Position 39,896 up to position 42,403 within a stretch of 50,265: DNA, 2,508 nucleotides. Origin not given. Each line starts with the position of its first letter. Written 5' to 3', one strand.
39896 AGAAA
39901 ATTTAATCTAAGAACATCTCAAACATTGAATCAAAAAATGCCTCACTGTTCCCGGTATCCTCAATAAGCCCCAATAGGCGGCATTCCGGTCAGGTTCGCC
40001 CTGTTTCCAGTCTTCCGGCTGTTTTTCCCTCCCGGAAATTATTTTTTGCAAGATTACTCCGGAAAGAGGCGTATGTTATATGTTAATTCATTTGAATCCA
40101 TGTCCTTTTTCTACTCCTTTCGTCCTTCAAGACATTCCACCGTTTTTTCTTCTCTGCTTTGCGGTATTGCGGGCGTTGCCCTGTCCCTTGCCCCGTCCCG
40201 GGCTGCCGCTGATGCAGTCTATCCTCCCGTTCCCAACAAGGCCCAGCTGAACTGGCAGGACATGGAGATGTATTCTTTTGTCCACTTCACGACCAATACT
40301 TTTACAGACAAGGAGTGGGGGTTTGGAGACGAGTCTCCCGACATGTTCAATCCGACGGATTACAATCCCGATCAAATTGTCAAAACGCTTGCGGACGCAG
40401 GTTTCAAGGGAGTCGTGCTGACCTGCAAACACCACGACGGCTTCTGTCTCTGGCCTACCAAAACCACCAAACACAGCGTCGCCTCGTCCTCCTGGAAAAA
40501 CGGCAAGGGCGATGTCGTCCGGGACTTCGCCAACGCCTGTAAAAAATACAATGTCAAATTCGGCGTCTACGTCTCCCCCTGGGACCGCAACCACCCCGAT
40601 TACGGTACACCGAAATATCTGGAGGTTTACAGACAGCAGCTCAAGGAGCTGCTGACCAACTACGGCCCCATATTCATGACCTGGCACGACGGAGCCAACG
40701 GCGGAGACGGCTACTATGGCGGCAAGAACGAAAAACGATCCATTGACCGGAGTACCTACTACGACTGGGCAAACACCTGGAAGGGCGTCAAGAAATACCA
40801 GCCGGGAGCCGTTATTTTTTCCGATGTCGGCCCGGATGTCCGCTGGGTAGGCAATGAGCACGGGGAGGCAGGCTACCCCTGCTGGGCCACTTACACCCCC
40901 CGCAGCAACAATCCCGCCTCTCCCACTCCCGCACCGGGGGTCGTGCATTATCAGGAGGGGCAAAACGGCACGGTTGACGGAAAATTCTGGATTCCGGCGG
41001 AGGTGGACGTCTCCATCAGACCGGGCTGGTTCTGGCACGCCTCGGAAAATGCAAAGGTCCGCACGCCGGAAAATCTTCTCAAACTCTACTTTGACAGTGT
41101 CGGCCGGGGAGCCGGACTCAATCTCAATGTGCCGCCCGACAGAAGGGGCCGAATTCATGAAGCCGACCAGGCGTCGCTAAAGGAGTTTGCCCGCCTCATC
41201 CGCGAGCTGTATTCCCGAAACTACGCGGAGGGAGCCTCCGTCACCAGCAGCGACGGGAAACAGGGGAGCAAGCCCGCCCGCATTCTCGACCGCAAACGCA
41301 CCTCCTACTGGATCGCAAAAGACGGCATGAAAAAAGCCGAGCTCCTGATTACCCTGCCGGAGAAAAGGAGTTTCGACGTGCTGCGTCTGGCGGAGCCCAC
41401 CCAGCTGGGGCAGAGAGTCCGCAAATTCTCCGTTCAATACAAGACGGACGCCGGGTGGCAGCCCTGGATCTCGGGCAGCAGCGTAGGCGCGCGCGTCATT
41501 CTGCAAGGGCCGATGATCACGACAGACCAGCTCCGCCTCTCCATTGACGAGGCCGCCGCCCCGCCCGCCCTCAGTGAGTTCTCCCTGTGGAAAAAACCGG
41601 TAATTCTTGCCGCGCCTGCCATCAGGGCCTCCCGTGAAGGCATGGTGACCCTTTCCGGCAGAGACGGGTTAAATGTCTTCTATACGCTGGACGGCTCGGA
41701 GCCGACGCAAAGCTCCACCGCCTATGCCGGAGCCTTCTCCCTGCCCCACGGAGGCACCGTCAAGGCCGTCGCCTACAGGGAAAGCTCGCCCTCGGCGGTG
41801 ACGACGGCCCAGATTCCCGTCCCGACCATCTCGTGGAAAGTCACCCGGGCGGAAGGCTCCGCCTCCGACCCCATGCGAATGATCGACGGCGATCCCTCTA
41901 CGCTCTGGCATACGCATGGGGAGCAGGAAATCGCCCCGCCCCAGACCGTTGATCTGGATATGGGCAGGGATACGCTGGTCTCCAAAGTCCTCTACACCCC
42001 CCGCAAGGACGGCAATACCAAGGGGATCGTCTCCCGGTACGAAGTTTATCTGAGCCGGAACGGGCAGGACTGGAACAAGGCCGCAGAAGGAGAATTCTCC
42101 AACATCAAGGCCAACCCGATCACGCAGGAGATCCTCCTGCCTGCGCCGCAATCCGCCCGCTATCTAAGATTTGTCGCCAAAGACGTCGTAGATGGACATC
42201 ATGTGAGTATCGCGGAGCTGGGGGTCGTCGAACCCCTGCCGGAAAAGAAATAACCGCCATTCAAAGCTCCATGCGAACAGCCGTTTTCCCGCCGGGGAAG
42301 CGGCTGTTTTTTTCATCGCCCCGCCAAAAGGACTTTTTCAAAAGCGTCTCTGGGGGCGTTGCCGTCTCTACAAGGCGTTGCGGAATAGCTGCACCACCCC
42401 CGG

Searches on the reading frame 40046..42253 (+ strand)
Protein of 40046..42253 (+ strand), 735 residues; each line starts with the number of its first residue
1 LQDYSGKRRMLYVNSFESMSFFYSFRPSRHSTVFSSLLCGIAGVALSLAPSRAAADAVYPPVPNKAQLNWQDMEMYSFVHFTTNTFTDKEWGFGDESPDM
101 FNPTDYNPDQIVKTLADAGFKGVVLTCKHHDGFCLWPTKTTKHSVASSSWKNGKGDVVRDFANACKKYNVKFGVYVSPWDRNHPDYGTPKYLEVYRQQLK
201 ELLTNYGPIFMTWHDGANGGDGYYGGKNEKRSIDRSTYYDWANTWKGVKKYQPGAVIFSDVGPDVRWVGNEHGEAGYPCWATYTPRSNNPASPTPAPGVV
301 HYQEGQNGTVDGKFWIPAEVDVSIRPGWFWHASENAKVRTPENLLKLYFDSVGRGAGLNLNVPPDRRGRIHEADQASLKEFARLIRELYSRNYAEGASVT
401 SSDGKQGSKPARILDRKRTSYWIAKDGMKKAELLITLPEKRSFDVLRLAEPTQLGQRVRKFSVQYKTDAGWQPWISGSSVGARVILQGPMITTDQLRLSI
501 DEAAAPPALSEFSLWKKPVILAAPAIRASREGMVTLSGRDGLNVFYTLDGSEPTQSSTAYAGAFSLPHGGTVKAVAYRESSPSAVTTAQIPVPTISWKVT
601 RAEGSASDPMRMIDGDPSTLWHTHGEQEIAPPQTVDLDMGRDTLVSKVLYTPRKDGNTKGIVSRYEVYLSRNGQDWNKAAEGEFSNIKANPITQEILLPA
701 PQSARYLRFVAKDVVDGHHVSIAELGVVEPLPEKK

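Call 3: search_protein_families(library=pfam, proteins=[window:40046-42253:+], max_evalue=1)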
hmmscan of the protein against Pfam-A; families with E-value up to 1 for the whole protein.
window:40046-42253:+ (735 aa): 8 families
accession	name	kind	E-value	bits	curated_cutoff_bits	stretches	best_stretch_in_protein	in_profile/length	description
PF01120.23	Alpha_L_fucos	-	3.6e-39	135.6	25.2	1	70-383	60-338/345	Alpha-L-fucosidase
PF00754.31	F5_F8_type_C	-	3.2e-28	98.8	28.2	2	608-724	13-126/127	F5/8 type C domain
PF22633.2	F5_F8_type_C_2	-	1.6e-14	54.7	27.8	2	612-709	2-91/91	NedA-like, galactose-binding domain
PF13287.12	Fn3_assoc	-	2.8e-12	47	23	1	534-589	1-58/59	Fn3 associated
PF13290.12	CHB_HEX_C_1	-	7.2e-12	45.5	22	1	532-586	10-66/67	Chitobiase/beta-hexosaminidase C-terminal domain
PF14871.12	GHL6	-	0.02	15.5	35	1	108-177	2-65/132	Hypothetical glycosyl hydrolase 6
PF07254.17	Cpta_toxin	-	0.1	13.2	27.3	0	23-50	5-32/133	Membrane-bound toxin component of toxin-antitoxin system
PF24801.1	FNIII-A_GpJ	-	0.18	12.4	27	1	648-706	37-95/126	Tip attachment protein J,FNIII-A domain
